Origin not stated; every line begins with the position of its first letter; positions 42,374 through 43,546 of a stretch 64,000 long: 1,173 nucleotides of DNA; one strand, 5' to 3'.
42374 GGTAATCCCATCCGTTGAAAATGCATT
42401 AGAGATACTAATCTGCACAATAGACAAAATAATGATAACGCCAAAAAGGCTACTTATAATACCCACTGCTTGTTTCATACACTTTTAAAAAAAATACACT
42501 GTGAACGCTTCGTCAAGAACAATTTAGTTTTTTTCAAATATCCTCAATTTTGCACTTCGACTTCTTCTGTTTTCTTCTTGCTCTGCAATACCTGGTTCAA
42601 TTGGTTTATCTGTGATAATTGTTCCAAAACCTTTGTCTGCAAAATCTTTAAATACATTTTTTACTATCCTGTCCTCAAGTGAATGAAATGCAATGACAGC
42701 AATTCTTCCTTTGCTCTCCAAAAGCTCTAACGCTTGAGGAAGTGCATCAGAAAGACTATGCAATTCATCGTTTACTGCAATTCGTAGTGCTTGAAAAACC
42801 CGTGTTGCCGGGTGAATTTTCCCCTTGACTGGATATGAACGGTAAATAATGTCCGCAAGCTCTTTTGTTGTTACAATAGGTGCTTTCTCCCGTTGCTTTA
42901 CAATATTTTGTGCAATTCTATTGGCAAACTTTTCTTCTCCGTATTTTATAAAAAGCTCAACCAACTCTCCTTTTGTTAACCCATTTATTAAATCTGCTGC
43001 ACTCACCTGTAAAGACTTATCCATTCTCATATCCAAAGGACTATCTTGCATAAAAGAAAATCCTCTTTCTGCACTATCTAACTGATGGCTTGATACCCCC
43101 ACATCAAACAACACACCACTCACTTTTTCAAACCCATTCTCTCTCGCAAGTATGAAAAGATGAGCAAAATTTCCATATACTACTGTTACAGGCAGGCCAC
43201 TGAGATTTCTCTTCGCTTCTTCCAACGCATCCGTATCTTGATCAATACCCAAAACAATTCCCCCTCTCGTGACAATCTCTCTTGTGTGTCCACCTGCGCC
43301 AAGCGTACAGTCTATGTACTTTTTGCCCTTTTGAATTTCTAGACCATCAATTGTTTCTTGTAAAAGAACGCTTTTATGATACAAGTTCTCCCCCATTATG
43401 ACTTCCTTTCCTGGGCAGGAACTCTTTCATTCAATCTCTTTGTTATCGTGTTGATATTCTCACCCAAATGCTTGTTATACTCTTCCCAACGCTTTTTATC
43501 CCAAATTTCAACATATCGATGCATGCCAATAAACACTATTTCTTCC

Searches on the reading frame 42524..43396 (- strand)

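Call 39: search_protein_families(library=pfam, proteins=[window:42524-43396:-], max_evalue=0.01)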
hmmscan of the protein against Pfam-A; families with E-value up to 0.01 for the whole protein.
window:42524-43396:- (290 aa): 3 families
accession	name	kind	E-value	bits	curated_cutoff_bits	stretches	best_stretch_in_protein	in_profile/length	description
PF01795.25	Methyltransf_5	-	2.9e-104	349.3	27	1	5-289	2-308/309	MraW methylase family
PF13649.12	Methyltransf_25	-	0.00073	20.6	27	1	29-80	3-58/97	Methyltransferase domain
PF13847.12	Methyltransf_31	-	0.0046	17.1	27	0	22-66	2-49/145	Methyltransferase domain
